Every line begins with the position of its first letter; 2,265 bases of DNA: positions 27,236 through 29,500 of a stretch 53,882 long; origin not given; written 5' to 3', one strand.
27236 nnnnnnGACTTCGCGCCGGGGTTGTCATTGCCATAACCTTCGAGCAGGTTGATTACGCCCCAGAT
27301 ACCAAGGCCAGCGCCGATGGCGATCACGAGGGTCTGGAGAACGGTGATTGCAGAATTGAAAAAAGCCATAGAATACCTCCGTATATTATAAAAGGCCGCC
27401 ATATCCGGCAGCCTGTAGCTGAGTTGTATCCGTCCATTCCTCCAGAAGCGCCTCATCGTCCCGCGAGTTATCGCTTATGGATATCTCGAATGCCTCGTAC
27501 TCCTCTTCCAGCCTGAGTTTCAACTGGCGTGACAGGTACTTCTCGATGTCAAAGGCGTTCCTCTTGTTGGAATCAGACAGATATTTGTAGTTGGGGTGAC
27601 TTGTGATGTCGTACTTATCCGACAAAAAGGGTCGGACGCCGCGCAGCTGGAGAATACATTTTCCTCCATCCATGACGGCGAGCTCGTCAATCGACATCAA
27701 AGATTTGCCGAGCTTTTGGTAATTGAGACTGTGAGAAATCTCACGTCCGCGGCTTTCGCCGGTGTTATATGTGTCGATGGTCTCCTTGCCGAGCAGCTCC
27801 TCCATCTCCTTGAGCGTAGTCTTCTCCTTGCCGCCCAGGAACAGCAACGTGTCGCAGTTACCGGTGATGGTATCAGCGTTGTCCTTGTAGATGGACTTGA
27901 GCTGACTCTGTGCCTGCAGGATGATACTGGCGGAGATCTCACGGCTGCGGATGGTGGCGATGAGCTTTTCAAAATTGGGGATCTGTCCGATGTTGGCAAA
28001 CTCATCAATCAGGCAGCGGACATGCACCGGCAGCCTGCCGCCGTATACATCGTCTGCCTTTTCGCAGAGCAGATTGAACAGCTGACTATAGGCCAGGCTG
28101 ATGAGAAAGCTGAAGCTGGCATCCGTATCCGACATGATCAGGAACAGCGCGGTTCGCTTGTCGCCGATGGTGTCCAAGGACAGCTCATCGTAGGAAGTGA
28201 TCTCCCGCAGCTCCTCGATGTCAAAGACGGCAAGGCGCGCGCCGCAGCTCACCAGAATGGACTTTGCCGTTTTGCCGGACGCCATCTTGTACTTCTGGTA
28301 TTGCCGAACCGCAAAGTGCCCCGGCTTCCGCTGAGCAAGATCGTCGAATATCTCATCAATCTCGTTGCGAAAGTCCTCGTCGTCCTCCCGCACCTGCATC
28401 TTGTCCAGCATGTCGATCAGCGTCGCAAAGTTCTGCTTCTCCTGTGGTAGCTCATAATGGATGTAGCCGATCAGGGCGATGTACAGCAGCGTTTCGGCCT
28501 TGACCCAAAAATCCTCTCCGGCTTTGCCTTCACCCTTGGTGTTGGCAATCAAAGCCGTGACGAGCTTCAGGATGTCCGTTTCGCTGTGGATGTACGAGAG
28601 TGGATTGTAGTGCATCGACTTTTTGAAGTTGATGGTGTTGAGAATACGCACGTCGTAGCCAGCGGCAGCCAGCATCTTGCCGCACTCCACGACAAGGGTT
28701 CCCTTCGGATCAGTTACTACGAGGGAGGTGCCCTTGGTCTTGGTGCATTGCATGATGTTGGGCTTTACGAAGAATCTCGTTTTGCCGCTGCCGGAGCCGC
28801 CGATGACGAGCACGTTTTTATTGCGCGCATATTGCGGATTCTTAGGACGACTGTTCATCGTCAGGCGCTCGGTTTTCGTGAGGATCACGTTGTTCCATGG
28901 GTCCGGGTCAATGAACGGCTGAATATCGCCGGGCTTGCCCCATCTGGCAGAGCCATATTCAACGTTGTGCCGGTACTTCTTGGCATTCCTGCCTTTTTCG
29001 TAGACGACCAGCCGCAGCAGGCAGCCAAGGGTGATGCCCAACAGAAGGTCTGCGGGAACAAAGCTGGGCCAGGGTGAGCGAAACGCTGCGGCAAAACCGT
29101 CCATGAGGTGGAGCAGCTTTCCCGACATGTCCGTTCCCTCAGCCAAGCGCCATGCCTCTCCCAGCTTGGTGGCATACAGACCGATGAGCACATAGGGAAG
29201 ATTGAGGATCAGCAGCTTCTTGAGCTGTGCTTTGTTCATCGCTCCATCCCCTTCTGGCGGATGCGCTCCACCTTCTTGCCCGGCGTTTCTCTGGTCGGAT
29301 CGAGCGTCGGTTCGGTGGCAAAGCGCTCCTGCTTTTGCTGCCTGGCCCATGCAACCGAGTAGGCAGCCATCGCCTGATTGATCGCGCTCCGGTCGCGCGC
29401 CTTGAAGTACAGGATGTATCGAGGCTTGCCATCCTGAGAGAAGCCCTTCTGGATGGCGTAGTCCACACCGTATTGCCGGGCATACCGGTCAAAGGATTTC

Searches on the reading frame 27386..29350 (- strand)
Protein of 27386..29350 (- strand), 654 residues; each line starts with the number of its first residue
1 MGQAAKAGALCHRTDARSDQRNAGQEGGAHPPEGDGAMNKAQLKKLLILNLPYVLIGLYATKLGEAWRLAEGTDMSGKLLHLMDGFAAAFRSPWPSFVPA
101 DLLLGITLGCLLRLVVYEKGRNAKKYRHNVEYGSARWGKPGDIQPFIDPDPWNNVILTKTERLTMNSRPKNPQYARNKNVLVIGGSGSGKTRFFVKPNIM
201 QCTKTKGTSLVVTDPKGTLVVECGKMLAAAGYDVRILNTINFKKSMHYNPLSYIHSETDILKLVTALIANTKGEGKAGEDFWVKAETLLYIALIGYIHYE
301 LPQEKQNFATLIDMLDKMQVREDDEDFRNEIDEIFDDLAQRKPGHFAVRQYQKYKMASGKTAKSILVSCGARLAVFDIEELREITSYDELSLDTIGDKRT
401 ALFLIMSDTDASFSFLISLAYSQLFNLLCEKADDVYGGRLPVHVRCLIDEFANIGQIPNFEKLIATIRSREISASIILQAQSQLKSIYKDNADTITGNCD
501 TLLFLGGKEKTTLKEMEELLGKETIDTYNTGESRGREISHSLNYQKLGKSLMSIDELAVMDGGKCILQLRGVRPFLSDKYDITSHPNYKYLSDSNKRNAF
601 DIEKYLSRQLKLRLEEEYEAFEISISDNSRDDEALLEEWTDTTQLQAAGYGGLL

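Call 19: search_protein_families(library=pfam, proteins=[window:27386-29350:-], max_evalue=0.0001)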
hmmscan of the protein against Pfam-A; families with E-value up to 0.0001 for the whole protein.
window:27386-29350:- (654 aa): 3 families
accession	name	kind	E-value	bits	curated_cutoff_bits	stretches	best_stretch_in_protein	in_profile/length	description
PF02534.20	T4SS-DNA_transf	-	7.9e-56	190.3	20.1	1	170-579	40-442/468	Type IV secretory system Conjugative DNA transfer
PF12696.13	TraG-D_C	-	1.5e-33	115.9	22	1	443-561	1-125/126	TraM recognition site of TraD and TraG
PF10412.15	TrwB_AAD_bind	-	1.2e-19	70.9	20.5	2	447-568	249-374/387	Type IV secretion-system coupling protein DNA-binding domain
